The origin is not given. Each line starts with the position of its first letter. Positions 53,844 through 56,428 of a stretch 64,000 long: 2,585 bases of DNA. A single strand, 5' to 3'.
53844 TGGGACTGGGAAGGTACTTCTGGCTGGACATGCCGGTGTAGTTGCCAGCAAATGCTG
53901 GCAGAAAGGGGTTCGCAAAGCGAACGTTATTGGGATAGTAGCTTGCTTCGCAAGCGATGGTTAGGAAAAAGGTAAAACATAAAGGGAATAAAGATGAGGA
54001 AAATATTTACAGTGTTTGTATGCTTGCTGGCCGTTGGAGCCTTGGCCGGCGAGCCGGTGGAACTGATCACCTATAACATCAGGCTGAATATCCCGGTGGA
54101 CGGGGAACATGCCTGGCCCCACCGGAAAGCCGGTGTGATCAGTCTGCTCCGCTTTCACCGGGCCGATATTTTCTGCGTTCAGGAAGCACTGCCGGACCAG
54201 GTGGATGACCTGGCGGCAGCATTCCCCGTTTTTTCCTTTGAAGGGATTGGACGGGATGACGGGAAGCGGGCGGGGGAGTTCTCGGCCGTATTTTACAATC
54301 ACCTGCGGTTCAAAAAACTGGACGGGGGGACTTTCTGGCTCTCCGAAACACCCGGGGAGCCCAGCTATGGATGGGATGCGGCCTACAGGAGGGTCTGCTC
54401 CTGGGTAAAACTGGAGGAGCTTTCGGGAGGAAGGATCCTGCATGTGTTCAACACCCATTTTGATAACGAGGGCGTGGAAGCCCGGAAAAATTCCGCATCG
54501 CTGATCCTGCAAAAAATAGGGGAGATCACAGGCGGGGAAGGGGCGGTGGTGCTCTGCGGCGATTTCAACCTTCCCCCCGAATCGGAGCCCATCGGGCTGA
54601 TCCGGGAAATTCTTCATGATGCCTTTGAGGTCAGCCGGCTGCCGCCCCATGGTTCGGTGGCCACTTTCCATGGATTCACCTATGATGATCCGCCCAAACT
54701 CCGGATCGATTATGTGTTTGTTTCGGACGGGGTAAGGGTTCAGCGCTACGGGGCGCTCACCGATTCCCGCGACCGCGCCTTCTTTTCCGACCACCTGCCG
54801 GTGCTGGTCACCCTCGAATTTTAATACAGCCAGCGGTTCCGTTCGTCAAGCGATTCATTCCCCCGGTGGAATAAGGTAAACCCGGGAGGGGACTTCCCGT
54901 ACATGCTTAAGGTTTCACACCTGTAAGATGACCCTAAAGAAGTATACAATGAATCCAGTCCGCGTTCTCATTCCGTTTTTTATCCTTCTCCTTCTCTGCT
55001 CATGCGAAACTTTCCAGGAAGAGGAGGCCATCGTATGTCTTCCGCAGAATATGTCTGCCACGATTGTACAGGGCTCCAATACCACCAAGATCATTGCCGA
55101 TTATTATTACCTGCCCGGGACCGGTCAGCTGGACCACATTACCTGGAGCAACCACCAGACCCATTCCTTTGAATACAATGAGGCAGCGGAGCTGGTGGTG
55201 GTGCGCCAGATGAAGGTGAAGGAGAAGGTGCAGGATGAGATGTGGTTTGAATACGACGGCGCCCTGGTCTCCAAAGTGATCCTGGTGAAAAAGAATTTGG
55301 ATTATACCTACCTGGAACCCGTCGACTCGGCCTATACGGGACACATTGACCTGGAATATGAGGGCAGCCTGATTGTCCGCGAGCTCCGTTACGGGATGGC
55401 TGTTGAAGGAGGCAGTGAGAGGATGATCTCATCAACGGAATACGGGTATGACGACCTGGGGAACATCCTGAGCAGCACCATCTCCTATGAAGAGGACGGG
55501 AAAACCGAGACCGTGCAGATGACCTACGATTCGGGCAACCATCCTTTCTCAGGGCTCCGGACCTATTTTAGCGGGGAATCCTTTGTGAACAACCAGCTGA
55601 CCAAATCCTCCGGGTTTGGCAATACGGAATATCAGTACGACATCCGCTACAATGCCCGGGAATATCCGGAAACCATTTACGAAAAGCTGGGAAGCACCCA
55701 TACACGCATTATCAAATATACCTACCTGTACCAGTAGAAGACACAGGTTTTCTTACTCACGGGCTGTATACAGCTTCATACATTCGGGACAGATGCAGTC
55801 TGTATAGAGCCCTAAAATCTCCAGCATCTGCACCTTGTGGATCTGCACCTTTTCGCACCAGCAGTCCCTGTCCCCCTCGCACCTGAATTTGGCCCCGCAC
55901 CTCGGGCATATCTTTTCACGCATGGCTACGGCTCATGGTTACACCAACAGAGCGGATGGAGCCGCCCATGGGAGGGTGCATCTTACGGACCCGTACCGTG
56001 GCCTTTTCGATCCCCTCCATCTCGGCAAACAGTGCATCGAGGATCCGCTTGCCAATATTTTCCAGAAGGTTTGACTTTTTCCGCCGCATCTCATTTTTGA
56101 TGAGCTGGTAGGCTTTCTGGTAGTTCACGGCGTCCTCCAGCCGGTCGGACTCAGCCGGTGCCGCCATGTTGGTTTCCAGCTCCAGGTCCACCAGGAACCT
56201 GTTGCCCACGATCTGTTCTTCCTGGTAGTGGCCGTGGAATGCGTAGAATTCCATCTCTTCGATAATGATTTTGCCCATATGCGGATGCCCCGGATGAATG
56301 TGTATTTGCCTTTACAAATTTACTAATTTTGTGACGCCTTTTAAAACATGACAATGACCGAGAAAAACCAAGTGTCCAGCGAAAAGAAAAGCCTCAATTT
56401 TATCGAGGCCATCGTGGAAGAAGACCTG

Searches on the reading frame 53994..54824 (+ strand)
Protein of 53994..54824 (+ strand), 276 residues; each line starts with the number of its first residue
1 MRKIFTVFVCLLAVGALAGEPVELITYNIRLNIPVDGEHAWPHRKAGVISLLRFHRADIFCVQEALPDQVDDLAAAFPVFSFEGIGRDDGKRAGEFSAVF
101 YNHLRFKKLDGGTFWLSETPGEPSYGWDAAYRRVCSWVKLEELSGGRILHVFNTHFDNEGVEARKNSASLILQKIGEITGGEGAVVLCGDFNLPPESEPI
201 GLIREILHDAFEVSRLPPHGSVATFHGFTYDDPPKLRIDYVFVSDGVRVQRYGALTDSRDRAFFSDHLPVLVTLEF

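Call 75: search_protein_families(library=pfam, max_evalue=0.00001, proteins=[window:53994-54824:+])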
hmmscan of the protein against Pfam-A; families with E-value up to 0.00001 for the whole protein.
window:53994-54824:+ (276 aa): 1 family
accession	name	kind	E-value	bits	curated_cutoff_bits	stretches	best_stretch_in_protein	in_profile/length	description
PF03372.29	Exo_endo_phos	-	1.3e-21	77.7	24.5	1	25-267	1-225/225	Endonuclease/Exonuclease/phosphatase family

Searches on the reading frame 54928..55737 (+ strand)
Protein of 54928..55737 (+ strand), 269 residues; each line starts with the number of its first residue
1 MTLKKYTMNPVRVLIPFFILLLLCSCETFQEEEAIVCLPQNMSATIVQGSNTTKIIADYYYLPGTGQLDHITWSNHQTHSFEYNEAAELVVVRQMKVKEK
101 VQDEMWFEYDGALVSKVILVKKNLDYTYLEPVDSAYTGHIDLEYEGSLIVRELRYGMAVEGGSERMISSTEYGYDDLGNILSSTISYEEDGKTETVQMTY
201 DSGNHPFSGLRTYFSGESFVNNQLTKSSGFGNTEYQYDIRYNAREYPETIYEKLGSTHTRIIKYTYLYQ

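Call 5: search_protein_families(library=pfam, max_evalue=1, proteins=[window:54928-55737:+])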
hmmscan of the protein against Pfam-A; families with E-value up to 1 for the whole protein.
window:54928-55737:+ (269 aa): 1 family
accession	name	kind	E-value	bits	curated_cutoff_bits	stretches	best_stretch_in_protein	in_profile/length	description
PF05593.20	RHS_repeat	-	0.47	11.4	22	0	169-184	17-32/38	RHS Repeat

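Call 9: search_protein_families(library=ncbifam, max_evalue=1, proteins=[window:54928-55737:+])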
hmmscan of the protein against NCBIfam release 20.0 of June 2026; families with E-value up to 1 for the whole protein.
window:54928-55737:+ (269 aa): 1 family
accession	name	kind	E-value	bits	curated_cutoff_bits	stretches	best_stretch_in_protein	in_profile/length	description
TIGR01643.1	YD_repeat_2x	repeat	0.54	10.9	15.8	0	170-184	18-32/42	YD repeat-containing protein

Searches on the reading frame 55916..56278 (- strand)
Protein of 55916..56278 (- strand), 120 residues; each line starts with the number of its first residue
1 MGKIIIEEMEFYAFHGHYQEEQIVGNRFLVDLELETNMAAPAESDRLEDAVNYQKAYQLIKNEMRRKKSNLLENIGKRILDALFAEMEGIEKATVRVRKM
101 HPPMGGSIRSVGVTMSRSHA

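Call 75: search_protein_families(library=pfam, max_evalue=0.00001, proteins=[window:55916-56278:-])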
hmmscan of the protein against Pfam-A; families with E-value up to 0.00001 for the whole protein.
window:55916-56278:- (120 aa): 1 family
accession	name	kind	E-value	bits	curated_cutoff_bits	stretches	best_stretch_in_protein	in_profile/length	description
PF02152.23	FolB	-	1e-32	113.4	31.8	1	4-115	1-112/113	Dihydroneopterin aldolase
